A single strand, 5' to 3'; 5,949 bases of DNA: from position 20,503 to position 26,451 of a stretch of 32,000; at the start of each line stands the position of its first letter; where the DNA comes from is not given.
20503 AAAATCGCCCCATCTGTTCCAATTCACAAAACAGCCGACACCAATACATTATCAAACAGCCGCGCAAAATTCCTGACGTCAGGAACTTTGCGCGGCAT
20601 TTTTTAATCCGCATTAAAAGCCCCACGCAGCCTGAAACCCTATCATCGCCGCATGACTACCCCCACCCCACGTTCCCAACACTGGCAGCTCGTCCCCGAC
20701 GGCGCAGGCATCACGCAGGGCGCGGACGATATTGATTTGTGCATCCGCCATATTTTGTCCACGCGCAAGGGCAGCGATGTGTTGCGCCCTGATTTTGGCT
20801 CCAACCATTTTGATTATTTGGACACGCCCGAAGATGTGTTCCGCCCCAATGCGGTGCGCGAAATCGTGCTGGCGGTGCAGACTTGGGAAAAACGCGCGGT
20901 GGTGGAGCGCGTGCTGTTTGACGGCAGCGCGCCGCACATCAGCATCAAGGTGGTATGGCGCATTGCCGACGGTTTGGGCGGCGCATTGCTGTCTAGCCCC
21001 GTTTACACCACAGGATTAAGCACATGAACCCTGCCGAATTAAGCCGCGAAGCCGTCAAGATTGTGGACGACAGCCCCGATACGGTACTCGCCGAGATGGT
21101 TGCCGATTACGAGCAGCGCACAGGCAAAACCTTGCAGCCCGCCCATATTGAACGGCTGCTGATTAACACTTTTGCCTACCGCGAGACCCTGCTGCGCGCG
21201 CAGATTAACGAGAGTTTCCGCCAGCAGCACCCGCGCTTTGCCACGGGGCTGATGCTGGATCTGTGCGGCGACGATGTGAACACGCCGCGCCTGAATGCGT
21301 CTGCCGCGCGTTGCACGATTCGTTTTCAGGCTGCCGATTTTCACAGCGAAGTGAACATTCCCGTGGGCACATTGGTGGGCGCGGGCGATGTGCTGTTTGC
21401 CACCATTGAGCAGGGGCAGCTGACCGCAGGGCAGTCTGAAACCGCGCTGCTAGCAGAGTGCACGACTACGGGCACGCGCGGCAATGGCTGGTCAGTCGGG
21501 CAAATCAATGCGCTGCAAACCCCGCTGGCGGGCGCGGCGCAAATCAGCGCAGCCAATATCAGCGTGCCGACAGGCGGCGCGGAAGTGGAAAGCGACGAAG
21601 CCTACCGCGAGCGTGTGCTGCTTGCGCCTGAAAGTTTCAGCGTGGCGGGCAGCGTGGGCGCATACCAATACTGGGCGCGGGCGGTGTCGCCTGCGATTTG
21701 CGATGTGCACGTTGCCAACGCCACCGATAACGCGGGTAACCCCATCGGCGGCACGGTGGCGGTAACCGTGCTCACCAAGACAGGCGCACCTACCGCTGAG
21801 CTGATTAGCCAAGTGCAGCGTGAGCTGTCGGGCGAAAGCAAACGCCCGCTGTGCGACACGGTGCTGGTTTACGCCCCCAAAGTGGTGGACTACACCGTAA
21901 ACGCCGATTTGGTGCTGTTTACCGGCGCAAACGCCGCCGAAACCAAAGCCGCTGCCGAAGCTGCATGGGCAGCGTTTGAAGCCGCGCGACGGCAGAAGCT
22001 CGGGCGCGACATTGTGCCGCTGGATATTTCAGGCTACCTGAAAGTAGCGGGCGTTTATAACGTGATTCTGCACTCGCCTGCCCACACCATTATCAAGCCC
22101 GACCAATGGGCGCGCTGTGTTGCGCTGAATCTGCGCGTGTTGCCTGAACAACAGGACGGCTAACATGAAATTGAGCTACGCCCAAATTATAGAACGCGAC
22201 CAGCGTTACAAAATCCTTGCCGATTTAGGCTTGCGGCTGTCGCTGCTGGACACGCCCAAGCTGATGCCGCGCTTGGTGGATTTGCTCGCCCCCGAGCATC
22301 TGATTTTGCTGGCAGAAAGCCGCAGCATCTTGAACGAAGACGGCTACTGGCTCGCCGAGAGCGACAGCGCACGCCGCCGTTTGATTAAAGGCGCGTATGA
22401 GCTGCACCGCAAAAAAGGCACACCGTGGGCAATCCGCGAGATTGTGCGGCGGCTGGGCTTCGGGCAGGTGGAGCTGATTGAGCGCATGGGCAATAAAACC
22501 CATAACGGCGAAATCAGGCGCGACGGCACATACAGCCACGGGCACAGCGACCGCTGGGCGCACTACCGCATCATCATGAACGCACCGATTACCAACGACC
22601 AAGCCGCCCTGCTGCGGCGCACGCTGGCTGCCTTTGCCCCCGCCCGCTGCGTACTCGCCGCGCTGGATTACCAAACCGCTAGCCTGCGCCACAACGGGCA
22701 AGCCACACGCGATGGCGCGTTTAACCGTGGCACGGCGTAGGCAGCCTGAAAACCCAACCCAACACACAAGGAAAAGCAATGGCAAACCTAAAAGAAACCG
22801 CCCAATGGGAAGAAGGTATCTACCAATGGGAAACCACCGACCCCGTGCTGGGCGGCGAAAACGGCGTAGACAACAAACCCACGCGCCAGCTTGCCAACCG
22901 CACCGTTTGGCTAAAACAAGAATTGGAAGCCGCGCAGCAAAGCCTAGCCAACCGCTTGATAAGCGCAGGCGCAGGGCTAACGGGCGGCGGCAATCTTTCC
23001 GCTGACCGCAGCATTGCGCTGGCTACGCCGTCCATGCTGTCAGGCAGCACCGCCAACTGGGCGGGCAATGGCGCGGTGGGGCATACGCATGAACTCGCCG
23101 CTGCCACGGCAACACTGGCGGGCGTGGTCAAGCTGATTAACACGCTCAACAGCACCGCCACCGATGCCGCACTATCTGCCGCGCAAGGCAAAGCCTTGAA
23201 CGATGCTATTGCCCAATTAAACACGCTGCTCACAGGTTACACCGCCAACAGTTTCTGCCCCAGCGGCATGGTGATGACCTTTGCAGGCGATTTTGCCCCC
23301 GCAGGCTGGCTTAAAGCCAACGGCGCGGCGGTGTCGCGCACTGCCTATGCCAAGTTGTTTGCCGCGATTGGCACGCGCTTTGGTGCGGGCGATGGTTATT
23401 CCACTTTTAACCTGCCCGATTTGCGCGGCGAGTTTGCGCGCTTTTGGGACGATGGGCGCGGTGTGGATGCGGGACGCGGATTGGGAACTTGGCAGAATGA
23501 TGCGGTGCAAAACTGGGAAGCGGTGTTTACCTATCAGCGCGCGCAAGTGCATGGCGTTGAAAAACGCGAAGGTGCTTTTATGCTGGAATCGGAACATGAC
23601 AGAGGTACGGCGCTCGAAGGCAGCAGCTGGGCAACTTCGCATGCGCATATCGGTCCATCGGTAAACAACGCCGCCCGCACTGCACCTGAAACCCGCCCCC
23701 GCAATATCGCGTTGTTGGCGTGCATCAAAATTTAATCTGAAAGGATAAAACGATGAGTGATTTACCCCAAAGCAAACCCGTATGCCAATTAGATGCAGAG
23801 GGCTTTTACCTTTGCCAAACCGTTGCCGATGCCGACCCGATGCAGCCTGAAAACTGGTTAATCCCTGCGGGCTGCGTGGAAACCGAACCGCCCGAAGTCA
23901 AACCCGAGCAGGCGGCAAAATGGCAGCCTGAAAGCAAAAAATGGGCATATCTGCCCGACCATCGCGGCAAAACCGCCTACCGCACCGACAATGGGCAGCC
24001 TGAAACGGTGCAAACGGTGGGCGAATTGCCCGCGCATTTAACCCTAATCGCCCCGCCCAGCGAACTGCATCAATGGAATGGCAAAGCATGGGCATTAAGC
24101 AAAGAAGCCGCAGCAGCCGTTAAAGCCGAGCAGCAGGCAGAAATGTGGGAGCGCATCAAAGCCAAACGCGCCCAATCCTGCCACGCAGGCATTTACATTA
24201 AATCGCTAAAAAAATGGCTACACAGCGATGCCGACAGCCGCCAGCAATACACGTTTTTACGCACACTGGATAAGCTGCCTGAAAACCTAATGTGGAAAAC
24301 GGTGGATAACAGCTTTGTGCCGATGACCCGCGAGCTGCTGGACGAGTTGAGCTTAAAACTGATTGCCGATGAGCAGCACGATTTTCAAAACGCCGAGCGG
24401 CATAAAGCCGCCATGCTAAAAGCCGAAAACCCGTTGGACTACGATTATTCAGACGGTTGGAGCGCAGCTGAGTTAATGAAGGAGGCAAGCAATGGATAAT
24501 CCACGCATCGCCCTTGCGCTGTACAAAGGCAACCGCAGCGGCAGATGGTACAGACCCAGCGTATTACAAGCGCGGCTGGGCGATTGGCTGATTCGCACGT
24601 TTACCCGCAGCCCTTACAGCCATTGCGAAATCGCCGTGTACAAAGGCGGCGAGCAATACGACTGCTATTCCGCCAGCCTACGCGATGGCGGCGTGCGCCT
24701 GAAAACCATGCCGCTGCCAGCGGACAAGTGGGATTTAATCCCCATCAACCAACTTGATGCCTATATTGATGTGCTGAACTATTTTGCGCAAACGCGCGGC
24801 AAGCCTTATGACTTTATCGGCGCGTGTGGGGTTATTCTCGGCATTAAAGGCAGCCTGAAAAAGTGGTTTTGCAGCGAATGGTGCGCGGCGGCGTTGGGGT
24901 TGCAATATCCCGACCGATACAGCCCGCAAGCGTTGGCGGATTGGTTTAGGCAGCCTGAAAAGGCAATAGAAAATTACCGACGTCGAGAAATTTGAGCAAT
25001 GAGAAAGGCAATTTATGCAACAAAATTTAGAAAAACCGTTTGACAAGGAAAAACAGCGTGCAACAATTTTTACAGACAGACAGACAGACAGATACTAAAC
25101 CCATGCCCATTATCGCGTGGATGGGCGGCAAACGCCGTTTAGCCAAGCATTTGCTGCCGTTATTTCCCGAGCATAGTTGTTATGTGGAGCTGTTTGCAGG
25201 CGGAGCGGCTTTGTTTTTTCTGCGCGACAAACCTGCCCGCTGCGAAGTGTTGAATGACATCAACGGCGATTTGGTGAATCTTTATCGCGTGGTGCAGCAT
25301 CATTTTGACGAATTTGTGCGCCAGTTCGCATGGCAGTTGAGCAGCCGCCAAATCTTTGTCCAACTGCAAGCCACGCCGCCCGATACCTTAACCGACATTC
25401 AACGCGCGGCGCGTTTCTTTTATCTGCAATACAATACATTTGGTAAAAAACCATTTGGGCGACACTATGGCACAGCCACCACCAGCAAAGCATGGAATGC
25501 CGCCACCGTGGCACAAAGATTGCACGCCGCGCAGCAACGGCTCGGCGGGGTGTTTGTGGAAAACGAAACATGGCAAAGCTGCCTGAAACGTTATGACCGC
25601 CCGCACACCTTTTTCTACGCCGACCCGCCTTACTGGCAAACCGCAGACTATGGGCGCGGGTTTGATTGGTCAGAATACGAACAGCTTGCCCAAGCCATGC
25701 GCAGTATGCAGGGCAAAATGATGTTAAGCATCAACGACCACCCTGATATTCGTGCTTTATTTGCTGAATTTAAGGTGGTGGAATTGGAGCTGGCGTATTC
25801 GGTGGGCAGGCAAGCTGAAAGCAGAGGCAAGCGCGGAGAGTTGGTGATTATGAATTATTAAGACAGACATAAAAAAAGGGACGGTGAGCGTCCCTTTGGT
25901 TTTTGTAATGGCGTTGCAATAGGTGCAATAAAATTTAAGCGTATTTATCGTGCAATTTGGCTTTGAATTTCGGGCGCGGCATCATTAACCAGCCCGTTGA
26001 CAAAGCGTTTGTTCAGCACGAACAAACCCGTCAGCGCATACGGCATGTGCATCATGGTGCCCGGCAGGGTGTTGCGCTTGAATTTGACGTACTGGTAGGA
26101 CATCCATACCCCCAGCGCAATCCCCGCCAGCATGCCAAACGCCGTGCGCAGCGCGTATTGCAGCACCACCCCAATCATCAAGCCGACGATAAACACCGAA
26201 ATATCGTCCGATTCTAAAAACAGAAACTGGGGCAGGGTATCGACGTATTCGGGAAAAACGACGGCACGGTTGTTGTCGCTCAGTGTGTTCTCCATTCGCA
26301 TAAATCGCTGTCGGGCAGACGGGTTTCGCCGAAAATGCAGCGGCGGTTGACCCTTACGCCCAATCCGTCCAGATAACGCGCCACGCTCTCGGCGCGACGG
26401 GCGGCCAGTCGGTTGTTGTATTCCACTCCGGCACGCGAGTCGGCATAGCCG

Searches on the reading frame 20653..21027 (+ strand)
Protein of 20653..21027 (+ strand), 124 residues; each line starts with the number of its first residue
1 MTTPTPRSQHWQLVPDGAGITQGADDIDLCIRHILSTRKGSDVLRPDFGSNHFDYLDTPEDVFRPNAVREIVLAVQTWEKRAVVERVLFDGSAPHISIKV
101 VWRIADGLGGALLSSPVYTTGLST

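Call 5: search_protein_families(library=pfam, proteins=[window:20653-21027:+], max_evalue=0.01)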
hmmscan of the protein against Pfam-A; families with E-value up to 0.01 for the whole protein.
window:20653-21027:+ (124 aa): 1 family
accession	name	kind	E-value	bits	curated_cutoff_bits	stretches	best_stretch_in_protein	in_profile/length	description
PF04965.19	GPW_gp25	-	6.2e-10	39.2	27.2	1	22-90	2-76/96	Baseplate wedge protein gp25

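Call 23: find_encoding_contigs(protein=window:20653-21024:+, flank=10000, max_places=10)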
Protein window:20653-21024:+ (124 aa): no gene with exactly this product is on record in the collection.

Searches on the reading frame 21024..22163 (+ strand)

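Call 5: search_protein_families(library=pfam, proteins=[window:21024-22163:+], max_evalue=0.01)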
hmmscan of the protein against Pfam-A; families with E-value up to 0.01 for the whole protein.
window:21024-22163:+ (379 aa): 1 family
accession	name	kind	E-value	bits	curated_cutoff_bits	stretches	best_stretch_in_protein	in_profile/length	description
PF04865.19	Baseplate_J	-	4.3e-54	183.9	21.1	1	77-335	4-252/255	Baseplate J-like protein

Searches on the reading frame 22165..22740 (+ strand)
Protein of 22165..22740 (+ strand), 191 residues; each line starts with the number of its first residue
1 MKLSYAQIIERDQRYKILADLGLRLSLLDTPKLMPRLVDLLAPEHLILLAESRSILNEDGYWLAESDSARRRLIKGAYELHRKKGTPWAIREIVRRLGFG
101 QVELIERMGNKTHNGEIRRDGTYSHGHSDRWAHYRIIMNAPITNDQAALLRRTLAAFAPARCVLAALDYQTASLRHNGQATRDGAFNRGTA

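Call 6: search_protein_families(library=pfam, proteins=[window:22165-22740:+], max_evalue=0.01)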
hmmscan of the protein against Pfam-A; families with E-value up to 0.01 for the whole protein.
window:22165-22740:+ (191 aa): 1 family
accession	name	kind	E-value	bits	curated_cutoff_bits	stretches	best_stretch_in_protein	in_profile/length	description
PF09684.15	Tail_P2_I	-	4.5e-17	62.7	20.6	1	17-161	11-139/139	Phage tail protein (Tail_P2_I)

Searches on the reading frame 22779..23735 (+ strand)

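Call 6: search_protein_families(library=pfam, proteins=[window:22779-23735:+], max_evalue=0.01)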
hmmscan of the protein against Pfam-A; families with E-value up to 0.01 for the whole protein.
window:22779-23735:+ (318 aa): 2 families
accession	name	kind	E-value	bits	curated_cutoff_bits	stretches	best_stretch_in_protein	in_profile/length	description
PF07484.17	Collar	-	1.3e-25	89.5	24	1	163-219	1-56/57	Phage Tail Collar Domain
PF22337.1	Phage_fiber_rpt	-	2.1e-08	34.1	27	1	120-146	2-28/34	Phage tail fiber repeats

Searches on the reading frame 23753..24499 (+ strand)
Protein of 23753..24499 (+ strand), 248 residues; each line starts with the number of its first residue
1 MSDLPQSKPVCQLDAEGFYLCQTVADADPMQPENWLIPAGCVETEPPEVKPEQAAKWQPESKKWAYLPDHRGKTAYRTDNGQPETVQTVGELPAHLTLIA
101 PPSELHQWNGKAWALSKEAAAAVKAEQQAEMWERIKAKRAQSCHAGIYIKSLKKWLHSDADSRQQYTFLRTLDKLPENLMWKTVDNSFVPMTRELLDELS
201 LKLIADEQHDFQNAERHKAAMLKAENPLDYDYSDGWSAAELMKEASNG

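Call 6: search_protein_families(library=pfam, proteins=[window:23753-24499:+], max_evalue=0.01)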
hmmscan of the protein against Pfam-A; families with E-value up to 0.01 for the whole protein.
window:23753-24499:+ (248 aa): 2 families
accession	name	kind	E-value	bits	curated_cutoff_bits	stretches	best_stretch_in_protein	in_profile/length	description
PF14301.12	DUF4376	-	2e-19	70.5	25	1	126-233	1-105/106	Domain of unknown function (DUF4376)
PF02413.22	Caudo_TAP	-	1.3e-05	25.8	22.1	1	71-139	1-75/131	Caudovirales tail fibre assembly protein, lambda gpK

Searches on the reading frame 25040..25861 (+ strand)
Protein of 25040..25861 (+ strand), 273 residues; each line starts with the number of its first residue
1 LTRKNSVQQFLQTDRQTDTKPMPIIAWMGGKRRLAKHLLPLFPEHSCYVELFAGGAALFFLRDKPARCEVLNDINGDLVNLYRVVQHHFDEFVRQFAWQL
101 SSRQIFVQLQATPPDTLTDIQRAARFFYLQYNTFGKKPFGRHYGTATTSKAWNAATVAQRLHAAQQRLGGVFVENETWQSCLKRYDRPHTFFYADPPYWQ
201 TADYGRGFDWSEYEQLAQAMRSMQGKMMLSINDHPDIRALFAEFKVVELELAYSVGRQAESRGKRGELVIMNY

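Call 6: search_protein_families(library=pfam, proteins=[window:25040-25861:+], max_evalue=0.01)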
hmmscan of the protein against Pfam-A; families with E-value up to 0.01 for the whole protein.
window:25040-25861:+ (273 aa): 1 family
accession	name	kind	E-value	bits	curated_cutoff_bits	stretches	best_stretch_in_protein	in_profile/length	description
PF02086.21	MethyltransfD12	-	1.9e-28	100.4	22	1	27-253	1-251/253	D12 class N6 adenine-specific DNA methyltransferase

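Call 56: find_related_loci(query=window:25103-25858:+, collection=viral_contigs, flank=10000)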
Query window:25103-25858:+ (252 aa) in viral_contigs; peptide patterns used: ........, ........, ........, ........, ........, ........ (x = any residue, [..] = any of these).
93 stretches matched a pattern; 93 encode a relative of the query (tblastn E <= 1e-3); the best 80 are kept; 80 distinct loci.
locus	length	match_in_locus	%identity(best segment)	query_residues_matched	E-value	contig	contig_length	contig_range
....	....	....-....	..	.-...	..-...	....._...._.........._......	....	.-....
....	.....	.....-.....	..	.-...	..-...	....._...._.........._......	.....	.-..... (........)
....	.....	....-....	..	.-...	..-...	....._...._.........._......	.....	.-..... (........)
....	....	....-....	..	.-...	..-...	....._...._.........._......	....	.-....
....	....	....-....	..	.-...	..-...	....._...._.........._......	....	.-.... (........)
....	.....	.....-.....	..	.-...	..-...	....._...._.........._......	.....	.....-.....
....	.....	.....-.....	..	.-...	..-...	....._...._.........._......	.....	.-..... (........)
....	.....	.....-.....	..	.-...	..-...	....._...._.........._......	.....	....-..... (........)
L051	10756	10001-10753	86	2-252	3e-151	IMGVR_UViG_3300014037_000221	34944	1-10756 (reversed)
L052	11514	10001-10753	86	2-252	3e-151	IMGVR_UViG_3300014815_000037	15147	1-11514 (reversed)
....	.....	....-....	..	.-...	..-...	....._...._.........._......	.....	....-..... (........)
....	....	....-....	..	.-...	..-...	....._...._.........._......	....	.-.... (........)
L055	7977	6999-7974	76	2-252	3e-135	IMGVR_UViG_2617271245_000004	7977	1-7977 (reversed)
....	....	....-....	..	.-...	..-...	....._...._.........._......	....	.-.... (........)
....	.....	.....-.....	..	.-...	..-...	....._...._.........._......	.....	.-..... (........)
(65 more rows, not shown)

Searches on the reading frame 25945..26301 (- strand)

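Call 6: search_protein_families(library=pfam, proteins=[window:25945-26301:-], max_evalue=0.01)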
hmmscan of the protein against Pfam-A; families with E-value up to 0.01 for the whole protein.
window:25945-26301:- (118 aa): 1 family
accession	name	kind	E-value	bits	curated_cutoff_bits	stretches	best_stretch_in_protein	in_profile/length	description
PF07178.16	TraL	-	5.9e-09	36.5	24.4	1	15-92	2-72/90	TraL protein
